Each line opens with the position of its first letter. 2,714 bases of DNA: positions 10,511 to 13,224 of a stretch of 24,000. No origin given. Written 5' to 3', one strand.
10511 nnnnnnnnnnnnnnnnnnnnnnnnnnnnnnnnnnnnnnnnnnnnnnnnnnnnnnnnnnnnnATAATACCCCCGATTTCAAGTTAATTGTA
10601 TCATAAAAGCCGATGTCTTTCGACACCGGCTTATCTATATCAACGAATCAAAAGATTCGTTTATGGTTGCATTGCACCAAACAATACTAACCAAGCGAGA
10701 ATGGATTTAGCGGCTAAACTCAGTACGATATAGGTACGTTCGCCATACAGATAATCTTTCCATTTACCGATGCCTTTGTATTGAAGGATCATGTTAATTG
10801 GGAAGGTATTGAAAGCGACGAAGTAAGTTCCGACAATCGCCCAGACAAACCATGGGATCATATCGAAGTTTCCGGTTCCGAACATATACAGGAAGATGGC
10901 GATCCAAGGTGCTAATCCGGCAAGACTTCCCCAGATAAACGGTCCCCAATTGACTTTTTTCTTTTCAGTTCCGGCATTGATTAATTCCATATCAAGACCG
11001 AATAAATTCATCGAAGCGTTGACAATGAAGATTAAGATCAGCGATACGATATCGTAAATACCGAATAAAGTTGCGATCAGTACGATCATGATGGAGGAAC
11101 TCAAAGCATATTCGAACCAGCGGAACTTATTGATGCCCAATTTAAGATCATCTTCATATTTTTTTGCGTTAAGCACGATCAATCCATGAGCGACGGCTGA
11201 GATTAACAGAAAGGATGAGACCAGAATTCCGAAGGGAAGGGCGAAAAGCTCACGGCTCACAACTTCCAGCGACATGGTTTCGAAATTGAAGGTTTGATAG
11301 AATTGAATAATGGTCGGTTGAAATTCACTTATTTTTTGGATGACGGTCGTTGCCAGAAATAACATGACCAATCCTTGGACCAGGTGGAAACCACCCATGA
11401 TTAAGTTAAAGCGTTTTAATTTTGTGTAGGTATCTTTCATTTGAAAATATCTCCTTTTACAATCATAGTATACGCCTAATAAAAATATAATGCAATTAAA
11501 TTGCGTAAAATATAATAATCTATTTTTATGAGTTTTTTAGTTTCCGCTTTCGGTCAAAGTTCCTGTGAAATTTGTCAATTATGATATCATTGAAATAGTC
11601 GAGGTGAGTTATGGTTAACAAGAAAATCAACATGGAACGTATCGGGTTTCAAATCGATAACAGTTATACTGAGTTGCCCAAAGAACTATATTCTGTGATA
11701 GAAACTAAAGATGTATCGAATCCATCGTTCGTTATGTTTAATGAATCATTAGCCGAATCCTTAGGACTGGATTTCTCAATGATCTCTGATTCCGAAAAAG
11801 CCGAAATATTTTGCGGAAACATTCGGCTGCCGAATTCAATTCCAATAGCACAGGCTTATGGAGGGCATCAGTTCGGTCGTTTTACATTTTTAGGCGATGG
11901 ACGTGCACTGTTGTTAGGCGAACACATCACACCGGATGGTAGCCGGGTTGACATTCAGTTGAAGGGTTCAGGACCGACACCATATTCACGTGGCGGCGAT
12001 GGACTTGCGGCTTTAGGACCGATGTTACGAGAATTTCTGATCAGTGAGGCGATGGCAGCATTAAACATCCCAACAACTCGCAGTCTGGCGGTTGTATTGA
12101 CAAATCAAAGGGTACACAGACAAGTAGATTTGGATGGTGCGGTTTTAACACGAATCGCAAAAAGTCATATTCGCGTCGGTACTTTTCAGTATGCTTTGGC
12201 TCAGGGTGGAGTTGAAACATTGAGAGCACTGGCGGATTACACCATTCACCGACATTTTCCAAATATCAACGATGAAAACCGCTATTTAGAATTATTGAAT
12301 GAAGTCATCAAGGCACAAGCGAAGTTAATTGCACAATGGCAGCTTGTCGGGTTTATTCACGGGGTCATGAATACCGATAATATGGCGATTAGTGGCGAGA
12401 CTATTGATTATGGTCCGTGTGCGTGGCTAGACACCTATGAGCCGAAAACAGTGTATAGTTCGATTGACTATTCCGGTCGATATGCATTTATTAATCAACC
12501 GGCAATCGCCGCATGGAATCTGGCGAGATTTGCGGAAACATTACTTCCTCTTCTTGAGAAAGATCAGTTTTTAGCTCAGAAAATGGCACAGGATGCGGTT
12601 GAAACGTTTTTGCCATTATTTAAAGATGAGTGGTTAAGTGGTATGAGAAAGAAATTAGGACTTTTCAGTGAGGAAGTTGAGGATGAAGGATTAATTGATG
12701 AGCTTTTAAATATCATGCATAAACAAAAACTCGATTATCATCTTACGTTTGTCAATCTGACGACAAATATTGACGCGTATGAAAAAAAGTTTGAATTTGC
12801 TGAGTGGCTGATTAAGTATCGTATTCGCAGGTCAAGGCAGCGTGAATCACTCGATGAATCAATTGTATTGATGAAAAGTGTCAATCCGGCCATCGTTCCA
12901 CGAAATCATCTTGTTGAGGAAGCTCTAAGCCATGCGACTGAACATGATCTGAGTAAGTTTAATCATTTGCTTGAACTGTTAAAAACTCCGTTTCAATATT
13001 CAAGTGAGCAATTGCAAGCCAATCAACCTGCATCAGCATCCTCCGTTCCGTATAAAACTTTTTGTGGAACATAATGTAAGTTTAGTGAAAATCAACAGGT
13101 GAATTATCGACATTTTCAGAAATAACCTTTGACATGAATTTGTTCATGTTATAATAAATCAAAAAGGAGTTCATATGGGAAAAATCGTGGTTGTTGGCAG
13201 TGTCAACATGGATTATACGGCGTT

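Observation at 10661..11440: Intact heliorhodopsin gene with all key chromophore-site residues, as a stand-alone transcription unit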

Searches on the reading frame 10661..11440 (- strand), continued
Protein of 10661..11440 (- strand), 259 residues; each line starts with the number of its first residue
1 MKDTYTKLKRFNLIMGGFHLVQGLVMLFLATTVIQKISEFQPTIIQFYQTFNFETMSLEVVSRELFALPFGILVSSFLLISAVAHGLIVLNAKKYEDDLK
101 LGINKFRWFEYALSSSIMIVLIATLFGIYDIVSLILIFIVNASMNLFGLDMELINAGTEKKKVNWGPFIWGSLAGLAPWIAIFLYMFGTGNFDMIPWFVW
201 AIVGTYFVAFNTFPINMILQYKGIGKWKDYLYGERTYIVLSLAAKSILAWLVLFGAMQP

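Call 50: predict_structure(alignment_id=A5)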
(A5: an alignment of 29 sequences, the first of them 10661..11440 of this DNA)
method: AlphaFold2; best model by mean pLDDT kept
length: 259 residues; sequences in the alignment: 29
mean_pLDDT: 74.2   pTM: 0.69
mean pLDDT of the five models: 74.2, 71.1, 69.6, 68.3, 57.5
residues with pLDDT >= 90: 19; 70-90: 124; 50-70: 116; < 50: 0
segments of 3 or more residues with pLDDT < 50: none
pLDDT, mean of each block of 10 residues (from residue 1): 65 64 66 72 89 92 89 79 79 80 68 76 86 87 76 66 66 73 83 76 66 63 67 69 68 63
secondary structure, 60 per line:
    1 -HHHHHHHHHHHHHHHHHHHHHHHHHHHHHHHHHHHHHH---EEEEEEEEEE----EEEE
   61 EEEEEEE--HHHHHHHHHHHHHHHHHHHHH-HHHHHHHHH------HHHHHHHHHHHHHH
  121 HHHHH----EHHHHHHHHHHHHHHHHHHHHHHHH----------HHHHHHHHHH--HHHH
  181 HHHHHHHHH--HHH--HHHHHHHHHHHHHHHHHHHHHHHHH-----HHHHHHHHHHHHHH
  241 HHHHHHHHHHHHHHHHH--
elements in order: H2-39 E43-52 E57-67 H70-90 H92-100 H107-125 H131-154 H165-174 H177-189 H197-221 H227-257

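Call 53: fold_search(model_id=the predicted structure, library=pdb)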
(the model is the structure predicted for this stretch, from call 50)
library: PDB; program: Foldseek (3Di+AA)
matches with E <= 10: 214; with E <= 0.001: 10
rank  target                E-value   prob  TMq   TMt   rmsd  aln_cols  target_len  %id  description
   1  7clj                  9.5e-15  1.00  0.70  0.73   6.1       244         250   42  Crystal structure of Thermoplasmatales archaeon heliorhodopsin E108D mutant (released 2020-09-02)
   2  6is6                  1.6e-14  1.00  0.70  0.73   6.0       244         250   43  Crystal structure of Thermoplasmatales archaeon heliorhodopsin (released 2019-09-25)
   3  7u55                  1.8e-14  1.00  0.70  0.73   7.4       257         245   43  Crystal structure of Thermoplasmatales archaeon heliorhodopsin at pH 4.5 (released 2022-09-07)
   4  6su4_A                2.6e-11  1.00  0.68  0.69   5.0       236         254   40  Crystal structure of the 48C12 heliorhodopsin in the blue form at pH 4.3 (released 2019-12-11)
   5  9ljj_A                1.1e-10  1.00  0.66  0.67   7.8       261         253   38  cryo-EM structure of a nanobody bound heliorhodopsin (released 2025-02-12)
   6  6su4_X                1.3e-10  1.00  0.67  0.68   4.9       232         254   40  Crystal structure of the 48C12 heliorhodopsin in the blue form at pH 4.3 (released 2019-12-11)
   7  6su3_A                1.4e-10  1.00  0.67  0.68   5.1       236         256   40  Crystal structure of the 48C12 heliorhodopsin in the violet form at pH 8.8 (released 2019-12-11)
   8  6uh3_A                2.7e-10  1.00  0.66  0.69   7.6       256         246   41  Crystal structure of bacterial heliorhodopsin 48C12 (released 2019-12-04)
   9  6su3_X                2.9e-10  1.00  0.67  0.67   5.0       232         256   40  Crystal structure of the 48C12 heliorhodopsin in the violet form at pH 8.8 (released 2019-12-11)
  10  6uh3_B                4.0e-10  1.00  0.66  0.70   7.5       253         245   40  Crystal structure of bacterial heliorhodopsin 48C12 (released 2019-12-04)
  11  7bmh_B                4.6e-03  1.00  0.43  0.47  20.1       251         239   15  Crystal structure of a light-driven proton pump LR (Mac) from Leptosphaeria maculans (released 2021-07-07)
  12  5azd_D                2.5e-02  0.98  0.39  0.40  11.9       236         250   13  Crystal structure of thermophilic rhodopsin. (released 2016-04-27)
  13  7zmy_A                2.7e-02  0.99  0.41  0.46  10.5       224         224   13  Crystal structure of the light-driven inward proton pump xenorhodopsin BcXeR in the ground state at pH 8.2 in the pres (released 2023-05-10)
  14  7zn0_A                2.8e-02  0.99  0.41  0.46  10.5       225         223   13  Crystal structure of the light-driven inward proton pump xenorhodopsin BcXeR in the M state at pH 8.2 in the presence  (released 2023-05-10)
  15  5azd_A                2.8e-02  0.98  0.40  0.41   7.5       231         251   16  Crystal structure of thermophilic rhodopsin. (released 2016-04-27)
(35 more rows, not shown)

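Call 55: search_solved_structures(query=window:10661-11440:-, max_evalue=1e-40, show_alignments=5)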
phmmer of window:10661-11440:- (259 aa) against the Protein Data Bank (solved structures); distinct sequences matched with E-value up to 1e-40: 6.
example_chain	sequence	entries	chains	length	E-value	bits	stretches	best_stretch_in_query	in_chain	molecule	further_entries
6is6_A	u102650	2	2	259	8.8e-53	182.6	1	5-259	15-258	heliorhodopsin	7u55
7clj_A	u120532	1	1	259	2.1e-52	181.3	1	5-259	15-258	heliorhodopsin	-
9vfc_A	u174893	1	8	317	4.1e-49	170.5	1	13-259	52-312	heliorhodopsin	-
9ljj_A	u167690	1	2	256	1.9e-45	158.5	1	7-259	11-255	Heliorhodopsin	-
6su3_X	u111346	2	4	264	2.1e-45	158.4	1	7-259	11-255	48C12 heliorhodopsin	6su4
6uh3_A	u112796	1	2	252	4.5e-45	157.3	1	7-256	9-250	Heliorhodopsin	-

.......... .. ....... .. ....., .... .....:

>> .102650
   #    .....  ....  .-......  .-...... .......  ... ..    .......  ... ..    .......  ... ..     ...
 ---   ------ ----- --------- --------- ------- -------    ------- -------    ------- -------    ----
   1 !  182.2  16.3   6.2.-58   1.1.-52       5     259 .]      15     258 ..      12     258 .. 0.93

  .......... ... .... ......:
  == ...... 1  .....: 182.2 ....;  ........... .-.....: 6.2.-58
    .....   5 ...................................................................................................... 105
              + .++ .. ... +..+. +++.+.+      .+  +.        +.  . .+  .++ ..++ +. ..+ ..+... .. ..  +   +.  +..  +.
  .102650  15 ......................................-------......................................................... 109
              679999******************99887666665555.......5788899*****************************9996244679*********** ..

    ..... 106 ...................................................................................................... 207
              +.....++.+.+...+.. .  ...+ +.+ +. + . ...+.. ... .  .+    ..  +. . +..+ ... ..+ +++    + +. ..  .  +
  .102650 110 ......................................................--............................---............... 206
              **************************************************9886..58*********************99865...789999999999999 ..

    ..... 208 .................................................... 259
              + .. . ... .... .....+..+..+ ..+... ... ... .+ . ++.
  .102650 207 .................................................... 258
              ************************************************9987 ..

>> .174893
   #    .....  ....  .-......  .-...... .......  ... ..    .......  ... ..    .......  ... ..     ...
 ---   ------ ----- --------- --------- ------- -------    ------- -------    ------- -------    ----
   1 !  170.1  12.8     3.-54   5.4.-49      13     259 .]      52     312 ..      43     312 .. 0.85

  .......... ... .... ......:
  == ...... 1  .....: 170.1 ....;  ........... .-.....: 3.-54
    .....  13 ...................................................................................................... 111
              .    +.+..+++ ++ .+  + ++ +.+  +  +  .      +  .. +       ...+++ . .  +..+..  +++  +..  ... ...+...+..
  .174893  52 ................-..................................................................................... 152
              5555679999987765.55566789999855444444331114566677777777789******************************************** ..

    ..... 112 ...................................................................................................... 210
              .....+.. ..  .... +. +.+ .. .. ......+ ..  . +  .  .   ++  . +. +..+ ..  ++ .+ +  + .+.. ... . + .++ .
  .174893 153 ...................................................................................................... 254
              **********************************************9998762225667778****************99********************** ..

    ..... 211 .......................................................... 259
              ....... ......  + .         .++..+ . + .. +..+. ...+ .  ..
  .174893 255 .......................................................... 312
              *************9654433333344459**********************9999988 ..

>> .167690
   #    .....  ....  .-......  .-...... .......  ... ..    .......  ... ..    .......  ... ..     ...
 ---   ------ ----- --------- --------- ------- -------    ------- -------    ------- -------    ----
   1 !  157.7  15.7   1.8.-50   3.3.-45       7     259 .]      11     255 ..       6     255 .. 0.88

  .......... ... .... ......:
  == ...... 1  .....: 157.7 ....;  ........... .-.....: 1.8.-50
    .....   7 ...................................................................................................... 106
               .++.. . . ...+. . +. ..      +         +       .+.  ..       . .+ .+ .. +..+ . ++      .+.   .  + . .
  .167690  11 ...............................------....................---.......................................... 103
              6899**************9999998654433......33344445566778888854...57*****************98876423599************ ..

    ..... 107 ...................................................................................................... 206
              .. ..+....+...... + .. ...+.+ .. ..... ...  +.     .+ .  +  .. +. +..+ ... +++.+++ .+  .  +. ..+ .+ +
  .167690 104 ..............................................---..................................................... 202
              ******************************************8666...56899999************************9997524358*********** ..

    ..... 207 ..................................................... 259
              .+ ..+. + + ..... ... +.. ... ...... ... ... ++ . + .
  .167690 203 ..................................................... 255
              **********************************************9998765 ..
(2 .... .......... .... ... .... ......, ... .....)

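Call 56: search_protein_families(library=ncbifam, proteins=[window:10661-11440:-], max_evalue=0.001)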
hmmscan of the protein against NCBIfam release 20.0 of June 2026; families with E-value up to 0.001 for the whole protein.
window:10661-11440:- (259 aa): 1 family
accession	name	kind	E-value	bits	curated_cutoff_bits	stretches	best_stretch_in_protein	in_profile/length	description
NF038020.1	HeR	equivalog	1.7e-83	279.9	100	1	8-257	1-244/244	heliorhodopsin HeR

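Call 58: search_protein_families(library=pfam, proteins=[L012:3123-4292:+, L012:4441-5988:+, L012:5972-7168:+, L012:7168-8133:+, L012:8164-9138:+, L012:9276-9845:-, L012:12055-12627:+, L012:12620-14077:+, L012:15355-16590:+, L012:16826-19351:+], max_evalue=0.00001)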
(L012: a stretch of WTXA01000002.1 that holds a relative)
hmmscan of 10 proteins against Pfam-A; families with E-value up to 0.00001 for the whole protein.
L012:3123-4292:+ (389 aa): 2 families
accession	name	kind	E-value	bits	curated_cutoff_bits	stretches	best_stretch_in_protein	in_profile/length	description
PF02608.20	Bmp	-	4.2e-45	154.5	24.1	1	45-320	6-269/301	ABC transporter substrate-binding protein PnrA-like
PF13407.12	Peripla_BP_4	-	7.6e-06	26.1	35.1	0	53-269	10-220/258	Periplasmic binding protein domain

L012:4441-5988:+ (515 aa): 2 families
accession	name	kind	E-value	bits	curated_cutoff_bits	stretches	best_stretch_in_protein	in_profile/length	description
PF00005.33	ABC_tran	-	5.2e-45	153.9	25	2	22-170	2-137/137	ABC transporter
PF13304.12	AAA_21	-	5.4e-09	37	27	0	132-201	232-300/304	AAA domain, putative AbiEii toxin, Type IV TA system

L012:5972-7168:+ (398 aa): 1 family
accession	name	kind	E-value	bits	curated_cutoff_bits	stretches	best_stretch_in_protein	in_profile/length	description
PF02653.21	BPD_transp_2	-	5e-36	124.7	26.8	1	72-352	4-268/269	Branched-chain amino acid transport system / permease component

L012:7168-8133:+ (321 aa): 1 family
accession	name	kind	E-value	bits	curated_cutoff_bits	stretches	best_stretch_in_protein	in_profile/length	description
PF02653.21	BPD_transp_2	-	6e-31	108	26.8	1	8-299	2-269/269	Branched-chain amino acid transport system / permease component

L012:8164-9138:+ (324 aa): 3 families
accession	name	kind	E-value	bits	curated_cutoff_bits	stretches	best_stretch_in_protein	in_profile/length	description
PF13602.12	ADH_zinc_N_2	-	6.1e-17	63.2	27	1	192-320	1-134/134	Zinc-binding dehydrogenase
PF08240.17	ADH_N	-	9.9e-16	58.3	23.5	1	28-118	3-102/104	Alcohol dehydrogenase GroES-like domain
PF00107.32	ADH_zinc_N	-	5.1e-09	36.6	31.8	1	161-242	1-90/129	Zinc-binding dehydrogenase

L012:9276-9845:- (189 aa): 0 families

L012:12055-12627:+ (190 aa): 1 family
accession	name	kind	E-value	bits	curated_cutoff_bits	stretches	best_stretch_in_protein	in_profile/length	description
PF12724.12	Flavodoxin_5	-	1.2e-16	61.7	27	1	6-136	1-137/145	Flavodoxin domain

L012:12620-14077:+ (485 aa): 8 families
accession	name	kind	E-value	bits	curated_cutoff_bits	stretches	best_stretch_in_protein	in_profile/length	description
PF01593.30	Amino_oxidase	-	1.1e-21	78.1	19.8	1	13-480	1-442/443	Flavin containing amine oxidoreductase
PF13450.12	NAD_binding_8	-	9.7e-15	55.1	21.9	1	8-72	1-68/68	NAD(P)-binding Rossmann-like domain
PF01266.30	DAO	-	2.2e-12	47.6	27.9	1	6-39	2-35/353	FAD dependent oxidoreductase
PF01946.23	Thi4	-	3.3e-07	30.2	26.2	1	3-40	17-55/235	Thi4 family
PF00890.30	FAD_binding_2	-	5.4e-07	29.6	20.4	0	6-40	2-36/414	FAD binding domain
PF03486.20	HI0933_like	-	4.5e-06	26.7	50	0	5-36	2-33/244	HI0933-like protein Rossmann domain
PF12831.13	FAD_oxidored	-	6.8e-06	26.1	27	0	6-44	2-40/416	FAD dependent oxidoreductase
PF07992.20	Pyr_redox_2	-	8.5e-06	25.8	26.1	0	5-37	2-35/291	Pyridine nucleotide-disulphide oxidoreductase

L012:15355-16590:+ (411 aa): 2 families
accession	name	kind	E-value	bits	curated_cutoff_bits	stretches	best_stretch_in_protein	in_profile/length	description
PF13487.12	HD_5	-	2.9e-43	148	27.2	2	226-390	3-169/170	HD domain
PF01966.28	HD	-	1.3e-21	77.5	22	2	239-358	3-115/116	HD domain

L012:16826-19351:+ (841 aa): 4 families
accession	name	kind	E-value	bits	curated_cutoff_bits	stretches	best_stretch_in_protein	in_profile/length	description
PF00563.25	EAL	-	1.1e-62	211.9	31.3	1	597-830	4-236/236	EAL domain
PF00990.26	GGDEF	-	2.2e-43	148.2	23.8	1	418-575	1-161/161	Diguanylate cyclase, GGDEF domain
PF08447.18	PAS_3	-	3.2e-11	43.8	25.6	1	315-400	4-88/89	PAS fold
PF03924.19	CHASE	-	2.9e-06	27.6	25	1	104-201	67-179/189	CHASE domain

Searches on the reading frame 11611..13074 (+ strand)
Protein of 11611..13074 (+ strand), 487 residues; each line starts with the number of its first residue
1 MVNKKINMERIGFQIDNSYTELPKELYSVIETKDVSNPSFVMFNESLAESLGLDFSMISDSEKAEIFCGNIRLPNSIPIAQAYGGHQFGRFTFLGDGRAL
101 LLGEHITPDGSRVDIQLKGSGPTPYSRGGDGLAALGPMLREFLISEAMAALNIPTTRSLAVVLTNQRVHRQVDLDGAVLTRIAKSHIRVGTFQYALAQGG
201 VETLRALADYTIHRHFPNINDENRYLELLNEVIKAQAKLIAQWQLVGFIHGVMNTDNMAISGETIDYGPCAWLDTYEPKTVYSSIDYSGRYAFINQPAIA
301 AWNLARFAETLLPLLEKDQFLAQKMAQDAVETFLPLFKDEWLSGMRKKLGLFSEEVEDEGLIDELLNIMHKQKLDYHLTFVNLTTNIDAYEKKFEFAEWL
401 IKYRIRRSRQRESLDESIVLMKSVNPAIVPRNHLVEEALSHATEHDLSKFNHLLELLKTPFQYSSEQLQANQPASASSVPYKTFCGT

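Call 3: search_protein_families(library=pfam, proteins=[window:11611-13074:+], max_evalue=0.01)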
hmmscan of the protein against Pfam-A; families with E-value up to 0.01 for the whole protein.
window:11611-13074:+ (487 aa): 1 family
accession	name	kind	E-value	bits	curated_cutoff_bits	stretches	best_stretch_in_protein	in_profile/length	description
PF02696.19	SelO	-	1.4e-110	370.7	22.8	1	15-456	7-464/466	Protein adenylyltransferase SelO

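Call 56: search_protein_families(library=ncbifam, proteins=[window:11611-13074:+], max_evalue=0.001)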
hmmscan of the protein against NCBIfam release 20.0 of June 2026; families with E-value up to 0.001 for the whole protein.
window:11611-13074:+ (487 aa): 3 families
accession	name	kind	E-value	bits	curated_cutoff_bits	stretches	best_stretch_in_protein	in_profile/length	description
NF000658.1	PRK00029.1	subfamily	2.2e-156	521.5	431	1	14-461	2-461/462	YdiU family protein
NF040880.1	adnlytase_SelO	equivalog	1.5e-114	383.4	900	1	20-467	11-462/480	protein adenylyltransferase SelO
NF045949.1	PrtAdtaseSelOPseudom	equivalog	1.4e-112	377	850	1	13-467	7-467/487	protein adenylyltransferase SelO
